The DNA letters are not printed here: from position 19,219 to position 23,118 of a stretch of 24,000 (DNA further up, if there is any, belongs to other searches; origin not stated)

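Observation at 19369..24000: Giant open-ended ORF (at least 1544 codons) missing from the ORF track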

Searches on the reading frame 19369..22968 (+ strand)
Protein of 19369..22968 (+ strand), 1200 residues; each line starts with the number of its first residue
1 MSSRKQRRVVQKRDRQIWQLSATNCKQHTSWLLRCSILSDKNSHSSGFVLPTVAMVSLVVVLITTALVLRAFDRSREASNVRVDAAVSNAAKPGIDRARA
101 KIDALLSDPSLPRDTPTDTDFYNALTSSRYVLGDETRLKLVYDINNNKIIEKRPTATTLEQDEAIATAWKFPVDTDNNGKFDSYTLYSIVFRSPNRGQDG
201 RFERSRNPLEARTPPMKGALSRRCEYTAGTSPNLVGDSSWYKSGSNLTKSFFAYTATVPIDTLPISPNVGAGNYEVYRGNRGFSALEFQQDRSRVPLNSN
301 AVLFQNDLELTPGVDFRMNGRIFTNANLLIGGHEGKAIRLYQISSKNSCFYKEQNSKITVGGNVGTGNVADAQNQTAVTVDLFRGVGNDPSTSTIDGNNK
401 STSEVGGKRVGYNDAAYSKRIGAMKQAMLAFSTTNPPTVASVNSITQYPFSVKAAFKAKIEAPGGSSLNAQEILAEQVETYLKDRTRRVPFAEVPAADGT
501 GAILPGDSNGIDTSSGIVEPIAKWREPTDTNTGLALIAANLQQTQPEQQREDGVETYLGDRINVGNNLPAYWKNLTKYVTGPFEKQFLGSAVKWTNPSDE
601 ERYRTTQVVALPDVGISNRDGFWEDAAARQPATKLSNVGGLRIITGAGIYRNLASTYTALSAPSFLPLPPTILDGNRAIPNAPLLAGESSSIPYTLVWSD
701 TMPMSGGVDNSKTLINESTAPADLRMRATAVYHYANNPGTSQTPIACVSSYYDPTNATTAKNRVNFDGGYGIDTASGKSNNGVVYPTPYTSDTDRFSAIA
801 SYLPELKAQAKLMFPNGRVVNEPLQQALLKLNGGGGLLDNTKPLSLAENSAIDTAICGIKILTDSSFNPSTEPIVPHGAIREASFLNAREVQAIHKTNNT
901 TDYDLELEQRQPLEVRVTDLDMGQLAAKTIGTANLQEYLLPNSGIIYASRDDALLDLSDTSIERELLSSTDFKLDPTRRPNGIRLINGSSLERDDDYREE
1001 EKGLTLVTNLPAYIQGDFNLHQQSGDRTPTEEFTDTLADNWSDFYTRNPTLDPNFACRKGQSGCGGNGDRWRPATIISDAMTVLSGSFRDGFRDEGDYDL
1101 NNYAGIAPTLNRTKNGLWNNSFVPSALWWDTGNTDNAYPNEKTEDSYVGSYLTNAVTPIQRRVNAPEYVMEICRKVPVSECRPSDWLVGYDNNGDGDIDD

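Call 35: predict_structure(alignment_id=A2)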
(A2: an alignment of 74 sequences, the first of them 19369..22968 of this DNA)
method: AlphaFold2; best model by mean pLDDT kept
length: 1200 residues; sequences in the alignment: 74
mean_pLDDT: 72.2   pTM: 0.66
mean pLDDT of the five models: 72.2, 72.1, 68.7, 68.1, 66.1
residues with pLDDT >= 90: 214; 70-90: 553; 50-70: 187; < 50: 246
segments of 3 or more residues with pLDDT < 50: 1-16, 18-22, 27-83, 154-156, 214-233, 295-299, 888-912, 963-977, 1096-1106, 1108-1181, 1190-1192
pLDDT, mean of each block of 10 residues (from residue 1): 39 46 48 38 27 36 34 28 58 82 71 65 79 78 72 57 79 82 87 64 65 42 40 55 60 84 70 75 72 53 77 74 89 83 79 84 87 90 87 91 88 84 89 87 91 85 73 86 89 82 74 85 80 75 86 88 88 81 74 86 84 56 83 75 93 91 77 80 91 85 53 60 90 90 94 83 90 89 95 94 95 85 91 90 87 96 92 93 68 35 34 75 89 74 88 63 46 50 88 73 81 85 77 83 84 77 73 77 70 54 45 43 42 44 42 37 40 43 52 48
secondary structure, 60 per line:
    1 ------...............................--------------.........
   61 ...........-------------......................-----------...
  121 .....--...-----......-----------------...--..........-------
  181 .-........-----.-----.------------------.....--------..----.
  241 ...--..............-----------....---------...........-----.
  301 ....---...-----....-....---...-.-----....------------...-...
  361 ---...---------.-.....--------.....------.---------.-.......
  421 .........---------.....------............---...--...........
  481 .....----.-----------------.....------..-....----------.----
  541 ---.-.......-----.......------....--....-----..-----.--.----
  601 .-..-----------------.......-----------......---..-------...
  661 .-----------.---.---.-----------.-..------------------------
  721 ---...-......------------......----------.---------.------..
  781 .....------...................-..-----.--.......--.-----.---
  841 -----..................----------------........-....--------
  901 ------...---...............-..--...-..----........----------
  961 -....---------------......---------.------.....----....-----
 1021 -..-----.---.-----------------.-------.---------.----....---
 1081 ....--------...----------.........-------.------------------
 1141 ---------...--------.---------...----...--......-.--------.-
elements in order (helices of 4 or more, strands of 3 or more residues): H7-37 H52-71 H85-106 H118-125 E136-141 E164-173 E183-190 H221-225 E240-243 E246-259 E284-294 E300-304 E308-310 E316-319 E321-324 E328-330 E338-341 E358-360 E364-366 E378-382 E391-395 H414-429 H439-443 H450-461 H470-485 H522-525 H546-552 H558-561 E562-564 E571-574 E577-580 H622-628 E640-645 H658-661 E724-726 E728-733 E746-751 E779-785 H792-810 H822-828 H846-863 E880-887 H889-892 E913-921 H922-927 E943-950 H962-965 E981-986 E1003-1007 E1012-1015 E1074-1077 E1081-1084 H1106-1114 E1171-1173 E1186-1188

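Call 37: fold_search(model_id=the predicted structure, library=pdb)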
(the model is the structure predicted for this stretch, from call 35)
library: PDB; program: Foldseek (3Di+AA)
matches with E <= 10: 53; with E <= 0.001: 0
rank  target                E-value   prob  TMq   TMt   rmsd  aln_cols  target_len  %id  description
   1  9har_AA               1.5e+00  0.06  0.05  0.22   8.5       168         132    6  pT=3 virus-like particle of ssRNA phage ESE017 coat protein (released 2024-11-13)
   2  9y9l_Z                1.7e+00  0.02  0.04  0.11  11.1       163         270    7  CP at the barbed end with one cofilin on second-to-last subunit (released 2026-03-04)
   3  5i0y_B                2.2e+00  0.02  0.05  0.18  14.4       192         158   10  COPPER-BOUND E46Q VARIANT OF UROPATHOGENIC ESCHERICHIA COLI STRAIN F11 FETP (released 2017-02-08)
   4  5xdm_B                2.2e+00  0.02  0.03  0.17  13.4        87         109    8  Structure of the C-terminal domain of E. coli MinC at 3.0 angstrom resolution (released 2018-02-07)
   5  6yfp_AA               2.5e+00  0.06  0.05  0.24  10.5       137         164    6  Virus-like particle of bacteriophage GQ-112 (released 2020-09-02)
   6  3aa6_B                3.0e+00  0.04  0.05  0.18   7.8       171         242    5  Crystal structure of Actin capping protein in complex with the Cp-binding motif derived from CD2AP (released 2010-08-04)
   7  7r4u_A                3.1e+00  0.02  0.05  0.23  15.0       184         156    9  Apoform of FtrA/P19 from Rubrivivax gelatinosus (released 2022-05-18)
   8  3nrp_B                3.1e+00  0.01  0.03  0.15  18.2       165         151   10  Crystal structure of 'as isolated' uropathogenic E. coli strain F11 FetP recombinantly expressed in the periplasm of E (released 2011-05-18)
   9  3aa0_B                3.5e+00  0.04  0.04  0.15   6.9       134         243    4  Crystal structure of Actin Capping Protein in complex with the Cp-binding motif derived from CARMIL (released 2010-08-04)
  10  6yfo_AA               3.9e+00  0.03  0.04  0.22  10.1       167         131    7  Virus-like particle of bacteriophage GQ-907 (released 2020-09-02)
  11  6mzp_B                3.9e+00  0.01  0.04  0.11  17.9       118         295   11  Zebrafish betaglycan orphan domain structure from orthorhombic crystal form (released 2019-08-21)
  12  5dz8_A                4.1e+00  0.02  0.04  0.19  14.8       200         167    6  Streptococcus agalactiae AgI/II polypeptide BspA variable (V) domain (released 2016-06-22)
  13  8i9t_Cd               4.4e+00  0.01  0.05  0.10  24.6       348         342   11  Cryo-EM structure of a Chaetomium thermophilum pre-60S ribosomal subunit - State Dbp10-1 (released 2023-05-17)
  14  8z85_A                4.6e+00  0.02  0.04  0.08  25.1       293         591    8  Cryo-EM structure of Thogoto virus polymerase in transcription pre-initiation conformation 1 (released 2024-05-29)
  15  7pdz_E                4.9e+00  0.01  0.04  0.12  10.7       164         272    6  Structure of capping protein bound to the barbed end of a cytoplasmic actin filament (released 2021-09-01)
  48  8pen_I                9.4e+00  0.01  0.04  0.03  12.6       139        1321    7  fully recruited RfaH bound to E. coli transcription complex paused at ops site (alternative state of RfaH) (released 2024-04-24)
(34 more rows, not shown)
